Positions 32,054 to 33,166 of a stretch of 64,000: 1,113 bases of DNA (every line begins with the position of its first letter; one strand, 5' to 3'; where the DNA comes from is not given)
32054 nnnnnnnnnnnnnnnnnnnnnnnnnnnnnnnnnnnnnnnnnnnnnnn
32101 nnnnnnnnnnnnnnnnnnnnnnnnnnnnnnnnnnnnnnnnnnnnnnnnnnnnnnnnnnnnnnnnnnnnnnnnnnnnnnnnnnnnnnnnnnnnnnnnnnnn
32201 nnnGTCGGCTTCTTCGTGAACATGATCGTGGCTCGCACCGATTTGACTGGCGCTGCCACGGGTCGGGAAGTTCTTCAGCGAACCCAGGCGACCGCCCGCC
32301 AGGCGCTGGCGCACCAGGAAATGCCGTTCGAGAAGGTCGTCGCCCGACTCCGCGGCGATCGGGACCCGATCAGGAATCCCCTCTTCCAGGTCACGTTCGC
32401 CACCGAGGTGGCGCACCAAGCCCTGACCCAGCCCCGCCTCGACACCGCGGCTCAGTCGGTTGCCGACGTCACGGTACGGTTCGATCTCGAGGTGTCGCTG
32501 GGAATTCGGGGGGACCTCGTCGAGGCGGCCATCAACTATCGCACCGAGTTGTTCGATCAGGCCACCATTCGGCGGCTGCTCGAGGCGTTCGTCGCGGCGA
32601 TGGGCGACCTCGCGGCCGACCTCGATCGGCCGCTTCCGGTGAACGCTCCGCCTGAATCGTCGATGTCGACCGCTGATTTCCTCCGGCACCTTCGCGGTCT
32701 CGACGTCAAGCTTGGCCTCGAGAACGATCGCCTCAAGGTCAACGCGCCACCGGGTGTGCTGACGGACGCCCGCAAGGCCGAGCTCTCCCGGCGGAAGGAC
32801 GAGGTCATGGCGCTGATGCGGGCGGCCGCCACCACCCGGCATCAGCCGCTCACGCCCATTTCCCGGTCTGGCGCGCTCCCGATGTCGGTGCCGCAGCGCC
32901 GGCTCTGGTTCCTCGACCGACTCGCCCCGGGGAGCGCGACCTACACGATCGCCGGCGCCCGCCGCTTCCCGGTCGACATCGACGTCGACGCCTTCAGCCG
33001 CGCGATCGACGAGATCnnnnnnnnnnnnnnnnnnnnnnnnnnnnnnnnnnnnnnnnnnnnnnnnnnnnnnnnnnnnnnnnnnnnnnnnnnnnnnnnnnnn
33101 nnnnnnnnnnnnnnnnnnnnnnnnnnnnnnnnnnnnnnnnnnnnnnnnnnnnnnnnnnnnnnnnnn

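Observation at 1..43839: Orphan hybrid NRPS/PKS assembly line (about 44 kb in window, continuing upstream) with its own exporter, TEII and PPTase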

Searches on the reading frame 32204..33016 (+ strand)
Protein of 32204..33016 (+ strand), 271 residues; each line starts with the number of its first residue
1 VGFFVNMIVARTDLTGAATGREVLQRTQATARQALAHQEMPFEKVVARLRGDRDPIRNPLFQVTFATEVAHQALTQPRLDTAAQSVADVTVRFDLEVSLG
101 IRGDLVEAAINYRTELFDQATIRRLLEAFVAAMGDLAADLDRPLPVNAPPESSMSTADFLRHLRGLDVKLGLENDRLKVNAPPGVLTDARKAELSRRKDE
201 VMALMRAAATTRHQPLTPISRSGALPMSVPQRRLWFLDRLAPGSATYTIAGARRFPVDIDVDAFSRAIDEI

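Call 92: search_protein_representatives(protein=window:32204-33016:+)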
Query: 271 residues. Proteins with E-value up to 0.001 (for the whole library): 50718; up to 1e-10: 30297; up to 1e-30: 6132. The best 150 are listed.
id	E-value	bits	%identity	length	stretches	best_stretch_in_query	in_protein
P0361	6.8e-164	559.9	38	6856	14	1-136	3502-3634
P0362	1.8e-157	538.8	39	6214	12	1-144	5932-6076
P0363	7.6e-151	517.1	37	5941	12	1-142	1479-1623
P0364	1.7e-147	506.2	35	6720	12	1-133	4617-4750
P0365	2.1e-140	482.9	37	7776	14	1-145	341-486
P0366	1.4e-136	470.4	35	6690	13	1-134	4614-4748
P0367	3.1e-136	469.3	34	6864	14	1-152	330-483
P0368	2.0e-135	466.6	37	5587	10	1-130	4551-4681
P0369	2.5e-134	463.1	36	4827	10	1-137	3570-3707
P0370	2.8e-134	462.9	38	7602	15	1-139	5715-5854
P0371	4.2e-131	452.5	35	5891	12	1-142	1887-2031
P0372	6.2e-131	451.9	38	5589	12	1-145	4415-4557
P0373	8.9e-131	451.4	37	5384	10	1-141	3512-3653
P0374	9.8e-131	451.3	35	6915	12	1-140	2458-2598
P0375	2.6e-130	449.9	37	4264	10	1-155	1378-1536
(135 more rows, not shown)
